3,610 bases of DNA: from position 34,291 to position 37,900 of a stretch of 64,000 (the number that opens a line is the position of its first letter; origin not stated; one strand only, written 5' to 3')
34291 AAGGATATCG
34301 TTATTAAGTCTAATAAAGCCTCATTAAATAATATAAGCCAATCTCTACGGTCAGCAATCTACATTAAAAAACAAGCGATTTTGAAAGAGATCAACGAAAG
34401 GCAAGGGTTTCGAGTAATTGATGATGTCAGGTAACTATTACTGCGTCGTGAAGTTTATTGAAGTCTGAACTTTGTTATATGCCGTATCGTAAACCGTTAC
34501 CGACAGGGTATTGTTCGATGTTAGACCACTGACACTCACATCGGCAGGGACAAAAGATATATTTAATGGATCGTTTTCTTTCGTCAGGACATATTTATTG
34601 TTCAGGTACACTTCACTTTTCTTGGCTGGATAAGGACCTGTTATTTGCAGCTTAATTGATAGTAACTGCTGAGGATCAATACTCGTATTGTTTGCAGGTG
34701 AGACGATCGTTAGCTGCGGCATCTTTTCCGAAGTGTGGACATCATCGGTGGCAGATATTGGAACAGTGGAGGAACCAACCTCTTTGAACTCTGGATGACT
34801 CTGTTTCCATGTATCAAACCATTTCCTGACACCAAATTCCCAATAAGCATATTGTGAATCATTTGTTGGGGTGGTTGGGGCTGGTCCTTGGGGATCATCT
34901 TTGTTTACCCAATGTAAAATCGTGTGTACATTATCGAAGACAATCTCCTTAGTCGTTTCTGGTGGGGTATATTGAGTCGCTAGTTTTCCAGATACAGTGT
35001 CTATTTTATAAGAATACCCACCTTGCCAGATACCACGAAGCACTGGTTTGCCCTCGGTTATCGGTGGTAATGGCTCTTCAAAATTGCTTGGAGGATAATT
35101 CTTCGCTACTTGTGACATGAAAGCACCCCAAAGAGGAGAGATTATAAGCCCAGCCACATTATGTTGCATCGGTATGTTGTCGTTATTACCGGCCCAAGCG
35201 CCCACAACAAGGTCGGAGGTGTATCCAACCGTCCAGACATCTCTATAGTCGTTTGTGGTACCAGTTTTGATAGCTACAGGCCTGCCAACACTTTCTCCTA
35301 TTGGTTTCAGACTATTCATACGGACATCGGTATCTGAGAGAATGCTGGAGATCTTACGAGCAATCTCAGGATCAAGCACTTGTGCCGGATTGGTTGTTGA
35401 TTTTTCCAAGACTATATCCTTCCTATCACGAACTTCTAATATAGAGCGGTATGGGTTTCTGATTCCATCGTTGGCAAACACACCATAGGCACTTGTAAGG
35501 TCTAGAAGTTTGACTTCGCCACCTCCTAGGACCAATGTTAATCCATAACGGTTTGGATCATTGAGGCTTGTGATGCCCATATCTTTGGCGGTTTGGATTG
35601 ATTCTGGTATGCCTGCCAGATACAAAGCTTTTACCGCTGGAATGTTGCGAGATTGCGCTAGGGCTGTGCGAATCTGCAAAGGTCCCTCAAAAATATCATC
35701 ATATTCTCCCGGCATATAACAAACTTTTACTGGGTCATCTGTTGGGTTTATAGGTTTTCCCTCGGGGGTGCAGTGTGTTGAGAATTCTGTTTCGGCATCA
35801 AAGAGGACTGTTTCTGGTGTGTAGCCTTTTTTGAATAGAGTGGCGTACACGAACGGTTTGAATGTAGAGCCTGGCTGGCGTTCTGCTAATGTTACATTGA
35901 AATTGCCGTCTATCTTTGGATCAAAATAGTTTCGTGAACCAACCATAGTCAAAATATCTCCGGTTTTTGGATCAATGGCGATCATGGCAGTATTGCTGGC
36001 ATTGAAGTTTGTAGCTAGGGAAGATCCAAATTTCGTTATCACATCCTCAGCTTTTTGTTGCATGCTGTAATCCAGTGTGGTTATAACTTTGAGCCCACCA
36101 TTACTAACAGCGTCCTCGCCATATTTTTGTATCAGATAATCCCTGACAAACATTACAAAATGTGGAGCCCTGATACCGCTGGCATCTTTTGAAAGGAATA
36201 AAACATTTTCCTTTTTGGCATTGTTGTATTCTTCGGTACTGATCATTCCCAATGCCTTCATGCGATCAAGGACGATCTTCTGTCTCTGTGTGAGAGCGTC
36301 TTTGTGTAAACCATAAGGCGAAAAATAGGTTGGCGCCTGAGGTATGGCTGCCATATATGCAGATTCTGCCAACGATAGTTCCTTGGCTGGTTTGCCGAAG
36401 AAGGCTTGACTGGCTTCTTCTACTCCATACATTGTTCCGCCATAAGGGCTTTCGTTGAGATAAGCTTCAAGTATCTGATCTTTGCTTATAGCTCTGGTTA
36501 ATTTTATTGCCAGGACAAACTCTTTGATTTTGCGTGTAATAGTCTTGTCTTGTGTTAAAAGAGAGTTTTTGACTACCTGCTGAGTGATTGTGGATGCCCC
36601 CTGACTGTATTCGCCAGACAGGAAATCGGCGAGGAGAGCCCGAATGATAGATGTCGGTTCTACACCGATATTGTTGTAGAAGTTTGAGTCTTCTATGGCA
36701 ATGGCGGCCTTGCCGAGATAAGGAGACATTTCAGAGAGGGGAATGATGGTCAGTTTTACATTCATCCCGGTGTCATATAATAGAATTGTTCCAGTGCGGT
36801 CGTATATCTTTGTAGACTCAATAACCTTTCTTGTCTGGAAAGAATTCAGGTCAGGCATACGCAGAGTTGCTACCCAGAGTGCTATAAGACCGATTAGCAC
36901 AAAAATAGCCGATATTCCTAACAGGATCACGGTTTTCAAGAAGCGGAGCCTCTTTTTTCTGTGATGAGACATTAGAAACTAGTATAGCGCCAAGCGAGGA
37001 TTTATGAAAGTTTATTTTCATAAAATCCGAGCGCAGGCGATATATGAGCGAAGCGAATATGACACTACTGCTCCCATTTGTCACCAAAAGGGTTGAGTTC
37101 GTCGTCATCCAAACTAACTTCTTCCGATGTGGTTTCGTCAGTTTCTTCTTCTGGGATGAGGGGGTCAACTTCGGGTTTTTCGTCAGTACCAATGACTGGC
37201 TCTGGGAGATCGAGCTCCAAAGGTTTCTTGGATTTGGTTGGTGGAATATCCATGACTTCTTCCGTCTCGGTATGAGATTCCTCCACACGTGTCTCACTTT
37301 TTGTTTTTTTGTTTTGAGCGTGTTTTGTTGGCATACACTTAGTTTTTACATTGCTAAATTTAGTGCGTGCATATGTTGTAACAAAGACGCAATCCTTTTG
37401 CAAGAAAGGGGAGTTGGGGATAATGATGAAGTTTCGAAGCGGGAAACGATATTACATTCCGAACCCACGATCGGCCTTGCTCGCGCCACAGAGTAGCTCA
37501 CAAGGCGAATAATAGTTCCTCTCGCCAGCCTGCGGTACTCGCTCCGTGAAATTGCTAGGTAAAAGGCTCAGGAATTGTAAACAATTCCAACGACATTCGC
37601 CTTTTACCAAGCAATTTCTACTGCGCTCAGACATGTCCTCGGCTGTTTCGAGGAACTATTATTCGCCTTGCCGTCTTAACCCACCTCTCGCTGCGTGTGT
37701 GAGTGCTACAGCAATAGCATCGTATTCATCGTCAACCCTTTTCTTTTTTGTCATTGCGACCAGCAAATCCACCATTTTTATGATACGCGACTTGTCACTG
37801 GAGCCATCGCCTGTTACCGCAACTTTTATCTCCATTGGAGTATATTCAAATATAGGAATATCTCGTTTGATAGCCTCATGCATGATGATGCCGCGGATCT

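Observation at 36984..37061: Conserved ~80-nt leader with a covarying hairpin upstream of PBP1A and of a membrane-protein gene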

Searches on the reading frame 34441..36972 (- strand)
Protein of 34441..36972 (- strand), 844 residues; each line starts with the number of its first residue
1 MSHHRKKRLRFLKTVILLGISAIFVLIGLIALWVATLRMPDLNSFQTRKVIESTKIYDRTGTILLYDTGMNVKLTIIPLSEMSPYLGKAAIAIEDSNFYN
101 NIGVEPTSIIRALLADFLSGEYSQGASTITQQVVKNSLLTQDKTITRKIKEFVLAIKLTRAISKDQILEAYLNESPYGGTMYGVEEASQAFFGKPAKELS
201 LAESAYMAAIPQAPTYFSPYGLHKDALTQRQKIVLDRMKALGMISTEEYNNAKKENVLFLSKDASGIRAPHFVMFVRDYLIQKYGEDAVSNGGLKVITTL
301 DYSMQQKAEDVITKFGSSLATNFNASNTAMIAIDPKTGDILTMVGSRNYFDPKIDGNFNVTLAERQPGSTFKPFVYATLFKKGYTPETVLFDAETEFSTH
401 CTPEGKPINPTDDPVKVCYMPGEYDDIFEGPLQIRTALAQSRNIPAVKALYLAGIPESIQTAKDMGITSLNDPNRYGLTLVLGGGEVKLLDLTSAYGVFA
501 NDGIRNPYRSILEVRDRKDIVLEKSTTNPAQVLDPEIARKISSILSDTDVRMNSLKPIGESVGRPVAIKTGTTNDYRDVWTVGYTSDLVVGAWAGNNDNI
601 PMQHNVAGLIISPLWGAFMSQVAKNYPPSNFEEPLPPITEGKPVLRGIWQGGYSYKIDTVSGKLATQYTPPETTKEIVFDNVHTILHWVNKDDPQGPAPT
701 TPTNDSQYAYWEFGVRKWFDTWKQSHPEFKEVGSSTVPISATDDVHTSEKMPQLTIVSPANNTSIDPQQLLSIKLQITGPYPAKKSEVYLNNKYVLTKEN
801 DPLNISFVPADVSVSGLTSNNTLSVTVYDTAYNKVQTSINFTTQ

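Call 56: search_protein_families(library=pfam, proteins=[window:34441-36972:-], max_evalue=0.001)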
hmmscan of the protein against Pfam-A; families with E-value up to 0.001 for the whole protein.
window:34441-36972:- (844 aa): 2 families
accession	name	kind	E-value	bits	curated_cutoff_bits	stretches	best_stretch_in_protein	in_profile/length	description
PF00912.28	Transgly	-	7.2e-59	198.6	27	1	71-239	11-178/178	Transglycosylase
PF00905.27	Transpeptidase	-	1.1e-15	58.1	22.1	1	329-586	2-266/299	Penicillin binding protein transpeptidase domain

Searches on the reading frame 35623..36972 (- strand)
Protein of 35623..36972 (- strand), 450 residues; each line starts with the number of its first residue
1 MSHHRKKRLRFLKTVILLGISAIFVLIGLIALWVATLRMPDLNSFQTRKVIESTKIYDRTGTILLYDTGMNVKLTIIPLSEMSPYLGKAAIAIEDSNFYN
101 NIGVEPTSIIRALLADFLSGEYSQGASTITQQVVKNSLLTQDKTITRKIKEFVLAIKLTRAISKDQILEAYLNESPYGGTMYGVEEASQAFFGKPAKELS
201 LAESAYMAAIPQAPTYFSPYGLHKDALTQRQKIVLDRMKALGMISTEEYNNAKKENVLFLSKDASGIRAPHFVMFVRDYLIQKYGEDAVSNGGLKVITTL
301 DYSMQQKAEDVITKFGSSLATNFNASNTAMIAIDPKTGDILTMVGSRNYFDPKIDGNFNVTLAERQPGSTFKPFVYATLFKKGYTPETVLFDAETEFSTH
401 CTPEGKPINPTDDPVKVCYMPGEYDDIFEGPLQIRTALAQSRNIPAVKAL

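Call 78: search_protein_families(library=pfam, alignment_id=A6, max_evalue=0.00001)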
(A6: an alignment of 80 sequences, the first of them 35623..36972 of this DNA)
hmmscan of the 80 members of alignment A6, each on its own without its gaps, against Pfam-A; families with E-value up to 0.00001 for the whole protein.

A. member 1, window:35623-36972:- (450 aa): 2 families
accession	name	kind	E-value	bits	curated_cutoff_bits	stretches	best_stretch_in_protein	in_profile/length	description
PF00912.28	Transgly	-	2.4e-59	200.2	27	1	71-239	11-178/178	Transglycosylase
PF00905.27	Transpeptidase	-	6.9e-09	35.8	22.1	1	329-397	2-73/299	Penicillin binding protein transpeptidase domain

B. families by the number of members that match (of 80 scanned): 62 families (the first 25 are shown)
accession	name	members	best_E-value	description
PF22599.2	SecDF_P1_head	7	6.8e-27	SecDF, P1 head subdomain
PF21760.3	SecD_1st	7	5.8e-14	Protein translocase subunit SecDF, P1 domain, N-terminal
PF02355.23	SecD_SecF_C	6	7.3e-16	Protein export membrane protein SecD/SecF, C-terminal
PF07963.17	N_methyl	6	5.8e-09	Prokaryotic N-terminal methylation motif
PF12666.12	PrgI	5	1e-12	PrgI family protein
PF07549.19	Sec_GG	4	1.1e-06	SecD/SecF GG Motif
PF01544.23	CorA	3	2e-51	CorA-like Mg2+ transporter protein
PF00004.35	AAA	3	4.3e-45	ATPase family associated with various cellular activities (AAA)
PF00113.28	Enolase_C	2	2.1e-125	Enolase, C-terminal TIM barrel domain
PF00912.28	Transgly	2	2.4e-59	Transglycosylase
PF03952.21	Enolase_N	2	2.8e-56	Enolase, N-terminal domain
PF07478.18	Dala_Dala_lig_C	2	6.6e-47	D-ala D-ala ligase C-terminus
PF07690.21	MFS_1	2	6e-33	Major Facilitator Superfamily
PF01820.27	Dala_Dala_lig_N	2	1.1e-23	D-ala D-ala ligase N-terminus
PF05970.20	PIF1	2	5.3e-15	PIF1-like helicase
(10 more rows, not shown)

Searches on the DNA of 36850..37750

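Call 19: search_rna_families(source=window, start=36850, end=37750, threshold=evalue, max_evalue=10)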
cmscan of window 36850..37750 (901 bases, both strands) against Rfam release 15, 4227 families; matches with E-value up to 10: 5.
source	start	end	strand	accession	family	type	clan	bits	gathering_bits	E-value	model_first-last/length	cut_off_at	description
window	36953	37024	+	RF00593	snoU83B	Gene; snRNA; snoRNA; CD-box;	-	17.9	35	0.83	1-94/94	no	Small nucleolar RNA U83B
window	36967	36989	-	RF02051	STnc450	Gene; sRNA;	-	17.4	37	0.7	1-57/57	no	Enterobacterial sRNA STnc450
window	36954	37001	+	RF00054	SNORD25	Gene; snRNA; snoRNA; CD-box;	CL00049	16.7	39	1.9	1-87/87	no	Small nucleolar RNA SNORD25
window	37121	37147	+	RF00505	RydC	Gene; sRNA;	-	16.2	48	5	1-64/64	no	RydC RNA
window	36956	36979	+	RF00070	SNORD29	Gene; snRNA; snoRNA; CD-box;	CL00051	15.4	48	6.5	1-65/65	no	Small nucleolar RNA SNORD29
